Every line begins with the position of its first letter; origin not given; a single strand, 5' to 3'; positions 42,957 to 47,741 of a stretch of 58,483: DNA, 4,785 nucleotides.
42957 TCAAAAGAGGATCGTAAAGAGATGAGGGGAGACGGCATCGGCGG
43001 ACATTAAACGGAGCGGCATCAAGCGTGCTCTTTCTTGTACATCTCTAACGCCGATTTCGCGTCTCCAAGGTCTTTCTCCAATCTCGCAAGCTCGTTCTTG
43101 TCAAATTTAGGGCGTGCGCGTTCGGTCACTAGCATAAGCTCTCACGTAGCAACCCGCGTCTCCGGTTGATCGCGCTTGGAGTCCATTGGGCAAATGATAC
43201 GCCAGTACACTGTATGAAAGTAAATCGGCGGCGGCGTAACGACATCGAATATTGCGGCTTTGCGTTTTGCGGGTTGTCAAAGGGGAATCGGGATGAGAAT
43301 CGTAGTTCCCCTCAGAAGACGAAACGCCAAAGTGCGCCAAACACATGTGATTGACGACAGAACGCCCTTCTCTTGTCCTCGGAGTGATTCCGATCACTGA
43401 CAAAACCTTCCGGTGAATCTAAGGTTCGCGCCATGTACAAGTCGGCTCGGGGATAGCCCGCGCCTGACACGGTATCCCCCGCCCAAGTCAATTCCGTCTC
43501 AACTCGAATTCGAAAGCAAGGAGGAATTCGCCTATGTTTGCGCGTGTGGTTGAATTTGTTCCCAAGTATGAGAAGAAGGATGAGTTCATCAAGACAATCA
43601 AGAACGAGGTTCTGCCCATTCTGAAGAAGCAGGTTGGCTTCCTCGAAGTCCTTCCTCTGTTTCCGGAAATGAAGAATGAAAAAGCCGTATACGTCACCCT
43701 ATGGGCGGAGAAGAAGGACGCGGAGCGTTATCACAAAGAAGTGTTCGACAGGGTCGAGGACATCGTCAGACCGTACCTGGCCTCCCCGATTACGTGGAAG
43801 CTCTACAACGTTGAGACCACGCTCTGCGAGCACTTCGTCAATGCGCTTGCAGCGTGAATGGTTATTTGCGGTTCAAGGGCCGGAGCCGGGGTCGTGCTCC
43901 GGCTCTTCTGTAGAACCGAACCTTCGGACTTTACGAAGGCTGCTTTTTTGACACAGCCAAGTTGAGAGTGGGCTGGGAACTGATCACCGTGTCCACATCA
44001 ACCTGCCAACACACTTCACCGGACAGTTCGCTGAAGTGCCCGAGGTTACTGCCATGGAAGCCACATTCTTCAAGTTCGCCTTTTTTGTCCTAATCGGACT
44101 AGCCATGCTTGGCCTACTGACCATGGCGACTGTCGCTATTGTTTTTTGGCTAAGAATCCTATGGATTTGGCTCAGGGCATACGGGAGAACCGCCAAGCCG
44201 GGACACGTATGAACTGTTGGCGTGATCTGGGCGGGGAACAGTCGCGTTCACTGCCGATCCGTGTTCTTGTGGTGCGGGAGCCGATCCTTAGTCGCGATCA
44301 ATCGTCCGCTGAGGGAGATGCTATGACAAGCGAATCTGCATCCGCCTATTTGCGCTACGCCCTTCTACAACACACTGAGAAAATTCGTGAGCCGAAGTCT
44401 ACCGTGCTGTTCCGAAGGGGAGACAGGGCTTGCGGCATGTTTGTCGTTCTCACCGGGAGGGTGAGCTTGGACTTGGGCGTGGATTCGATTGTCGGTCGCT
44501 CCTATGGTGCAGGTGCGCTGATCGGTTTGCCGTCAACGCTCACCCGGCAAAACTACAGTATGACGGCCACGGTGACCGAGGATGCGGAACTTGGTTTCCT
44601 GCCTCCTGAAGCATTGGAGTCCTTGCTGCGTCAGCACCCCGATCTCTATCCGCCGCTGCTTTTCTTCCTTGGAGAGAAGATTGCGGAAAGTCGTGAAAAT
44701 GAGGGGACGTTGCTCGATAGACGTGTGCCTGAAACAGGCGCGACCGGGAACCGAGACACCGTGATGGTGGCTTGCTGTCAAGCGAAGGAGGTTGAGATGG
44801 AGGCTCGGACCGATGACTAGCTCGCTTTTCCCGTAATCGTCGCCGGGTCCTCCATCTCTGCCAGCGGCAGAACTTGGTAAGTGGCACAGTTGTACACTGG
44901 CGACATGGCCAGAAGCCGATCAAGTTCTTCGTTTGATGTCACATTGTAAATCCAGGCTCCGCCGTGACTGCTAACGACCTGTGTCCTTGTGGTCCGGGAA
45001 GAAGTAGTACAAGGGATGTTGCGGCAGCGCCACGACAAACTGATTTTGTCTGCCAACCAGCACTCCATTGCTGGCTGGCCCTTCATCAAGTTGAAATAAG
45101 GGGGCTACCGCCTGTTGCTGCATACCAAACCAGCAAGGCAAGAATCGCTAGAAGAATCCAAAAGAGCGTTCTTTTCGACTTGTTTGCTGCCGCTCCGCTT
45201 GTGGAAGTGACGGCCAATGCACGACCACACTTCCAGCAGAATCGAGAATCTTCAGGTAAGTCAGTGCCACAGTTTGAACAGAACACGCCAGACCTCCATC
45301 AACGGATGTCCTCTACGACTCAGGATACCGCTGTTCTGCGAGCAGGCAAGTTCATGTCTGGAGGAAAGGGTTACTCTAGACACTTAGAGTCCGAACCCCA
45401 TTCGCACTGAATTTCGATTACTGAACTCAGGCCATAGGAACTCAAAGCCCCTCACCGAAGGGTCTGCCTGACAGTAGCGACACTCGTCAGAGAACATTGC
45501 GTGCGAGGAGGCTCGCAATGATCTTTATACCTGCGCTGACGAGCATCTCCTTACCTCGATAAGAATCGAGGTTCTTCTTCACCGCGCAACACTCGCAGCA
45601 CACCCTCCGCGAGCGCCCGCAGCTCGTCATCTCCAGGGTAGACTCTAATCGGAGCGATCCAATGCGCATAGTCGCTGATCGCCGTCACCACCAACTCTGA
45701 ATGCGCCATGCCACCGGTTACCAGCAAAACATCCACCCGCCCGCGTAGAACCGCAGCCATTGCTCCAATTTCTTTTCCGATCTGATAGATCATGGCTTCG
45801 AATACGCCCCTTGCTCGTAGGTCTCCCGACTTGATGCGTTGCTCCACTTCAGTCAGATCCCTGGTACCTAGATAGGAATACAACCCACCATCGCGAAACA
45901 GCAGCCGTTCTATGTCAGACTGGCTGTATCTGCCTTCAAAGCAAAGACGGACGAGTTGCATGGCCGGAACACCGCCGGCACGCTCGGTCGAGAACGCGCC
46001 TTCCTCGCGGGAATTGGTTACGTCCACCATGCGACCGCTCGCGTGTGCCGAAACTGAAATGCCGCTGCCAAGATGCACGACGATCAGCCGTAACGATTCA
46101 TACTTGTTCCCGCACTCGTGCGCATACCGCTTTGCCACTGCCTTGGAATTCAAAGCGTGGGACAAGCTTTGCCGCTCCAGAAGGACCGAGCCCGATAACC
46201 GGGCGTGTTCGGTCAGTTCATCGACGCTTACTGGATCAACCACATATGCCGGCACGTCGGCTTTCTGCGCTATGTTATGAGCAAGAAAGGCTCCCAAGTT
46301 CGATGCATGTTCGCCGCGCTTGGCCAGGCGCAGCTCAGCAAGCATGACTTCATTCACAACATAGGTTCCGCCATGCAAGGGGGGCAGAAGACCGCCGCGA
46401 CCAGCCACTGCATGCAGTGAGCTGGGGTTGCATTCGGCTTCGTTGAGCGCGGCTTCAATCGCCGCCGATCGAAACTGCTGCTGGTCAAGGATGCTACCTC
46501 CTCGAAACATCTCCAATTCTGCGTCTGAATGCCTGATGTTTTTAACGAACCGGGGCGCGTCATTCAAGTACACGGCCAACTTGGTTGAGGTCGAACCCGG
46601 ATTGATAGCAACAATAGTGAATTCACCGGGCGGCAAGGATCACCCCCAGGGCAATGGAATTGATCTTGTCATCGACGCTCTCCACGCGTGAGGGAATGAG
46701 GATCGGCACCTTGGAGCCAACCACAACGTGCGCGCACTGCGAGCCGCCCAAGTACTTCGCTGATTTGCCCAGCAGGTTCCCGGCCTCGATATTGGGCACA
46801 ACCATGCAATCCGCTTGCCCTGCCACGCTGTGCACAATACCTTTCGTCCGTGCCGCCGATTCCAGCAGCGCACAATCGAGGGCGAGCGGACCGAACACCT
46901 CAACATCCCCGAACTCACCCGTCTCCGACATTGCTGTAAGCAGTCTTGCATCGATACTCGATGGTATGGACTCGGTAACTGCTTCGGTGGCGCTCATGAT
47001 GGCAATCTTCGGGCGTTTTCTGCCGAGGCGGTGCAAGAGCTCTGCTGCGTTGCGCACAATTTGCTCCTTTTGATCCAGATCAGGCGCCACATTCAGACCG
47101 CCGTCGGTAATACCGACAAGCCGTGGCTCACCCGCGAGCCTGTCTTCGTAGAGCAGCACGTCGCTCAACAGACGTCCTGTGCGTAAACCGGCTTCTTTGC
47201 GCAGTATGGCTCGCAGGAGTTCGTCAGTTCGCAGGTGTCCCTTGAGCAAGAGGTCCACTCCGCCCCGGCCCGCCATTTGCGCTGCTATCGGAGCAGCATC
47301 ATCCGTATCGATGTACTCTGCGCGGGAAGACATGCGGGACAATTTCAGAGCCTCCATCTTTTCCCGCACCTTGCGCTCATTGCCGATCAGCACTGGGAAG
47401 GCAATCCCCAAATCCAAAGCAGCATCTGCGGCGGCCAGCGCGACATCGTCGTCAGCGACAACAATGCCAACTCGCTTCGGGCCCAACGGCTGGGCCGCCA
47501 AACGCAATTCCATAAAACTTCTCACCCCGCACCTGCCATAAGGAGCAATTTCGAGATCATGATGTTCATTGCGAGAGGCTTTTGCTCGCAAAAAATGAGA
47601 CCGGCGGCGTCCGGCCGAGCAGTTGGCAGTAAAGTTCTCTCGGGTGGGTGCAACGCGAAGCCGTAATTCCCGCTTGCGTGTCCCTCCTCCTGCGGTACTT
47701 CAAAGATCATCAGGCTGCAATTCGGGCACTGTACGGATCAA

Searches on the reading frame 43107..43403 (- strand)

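Call 96: search_protein_families(library=pfam, proteins=[window:43107-43403:-], max_evalue=0.01)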
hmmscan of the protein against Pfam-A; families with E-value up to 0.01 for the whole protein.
window:43107-43403:- (98 aa): 1 family
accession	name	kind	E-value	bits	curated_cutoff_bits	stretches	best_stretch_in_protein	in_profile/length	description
PF17735.7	BslA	-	0.0033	17.8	38.7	1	40-82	4-45/121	Biofilm surface layer A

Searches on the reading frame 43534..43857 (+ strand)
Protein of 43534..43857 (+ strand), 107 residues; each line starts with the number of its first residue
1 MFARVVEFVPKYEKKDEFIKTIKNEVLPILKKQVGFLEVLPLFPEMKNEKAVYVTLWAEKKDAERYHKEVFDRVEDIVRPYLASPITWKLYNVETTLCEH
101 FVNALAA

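Call 96: search_protein_families(library=pfam, proteins=[window:43534-43857:+], max_evalue=0.01)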
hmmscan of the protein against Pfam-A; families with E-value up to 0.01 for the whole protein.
window:43534-43857:+ (107 aa): 1 family
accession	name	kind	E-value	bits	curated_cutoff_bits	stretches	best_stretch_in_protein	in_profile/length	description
PF03992.22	ABM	-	0.0042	17.7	23.1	1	1-68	1-68/78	Antibiotic biosynthesis monooxygenase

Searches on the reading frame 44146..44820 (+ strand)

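Call 84: search_protein_families(library=pfam, proteins=[window:44146-44820:+], max_evalue=0.0001)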
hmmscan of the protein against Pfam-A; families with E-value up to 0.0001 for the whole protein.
window:44146-44820:+ (224 aa): 1 family
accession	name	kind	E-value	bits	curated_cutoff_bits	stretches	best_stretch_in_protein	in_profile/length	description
PF00027.35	cNMP_binding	-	9.3e-14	51.6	27.5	1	83-164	5-89/89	Cyclic nucleotide-binding domain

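Call 86: search_protein_families(library=ncbifam, proteins=[window:44146-44820:+], max_evalue=0.00001)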
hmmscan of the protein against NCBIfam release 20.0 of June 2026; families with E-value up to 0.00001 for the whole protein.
window:44146-44820:+ (224 aa): 0 families

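Call 96: search_protein_families(library=pfam, proteins=[window:44146-44820:+], max_evalue=0.01)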
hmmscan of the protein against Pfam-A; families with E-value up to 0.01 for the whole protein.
window:44146-44820:+ (224 aa): 1 family
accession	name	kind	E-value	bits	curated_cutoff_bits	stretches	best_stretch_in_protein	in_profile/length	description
PF00027.35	cNMP_binding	-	9.3e-14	51.6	27.5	1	83-164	5-89/89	Cyclic nucleotide-binding domain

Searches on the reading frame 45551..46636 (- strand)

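Call 96: search_protein_families(library=pfam, proteins=[window:45551-46636:-], max_evalue=0.01)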
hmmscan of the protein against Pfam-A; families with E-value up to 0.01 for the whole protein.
window:45551-46636:- (361 aa): 1 family
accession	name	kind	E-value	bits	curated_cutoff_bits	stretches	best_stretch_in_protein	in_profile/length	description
PF00871.23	Acetate_kinase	-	5.5e-16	58.6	22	1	160-312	178-334/392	Acetokinase family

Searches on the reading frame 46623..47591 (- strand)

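Call 96: search_protein_families(library=pfam, proteins=[window:46623-47591:-], max_evalue=0.01)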
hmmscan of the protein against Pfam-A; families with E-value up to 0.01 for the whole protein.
window:46623-47591:- (322 aa): 1 family
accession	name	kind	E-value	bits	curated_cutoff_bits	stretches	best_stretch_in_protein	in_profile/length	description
PF01515.24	PTA_PTB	-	2e-38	133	24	2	96-315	102-317/319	Phosphate acetyl/butaryl transferase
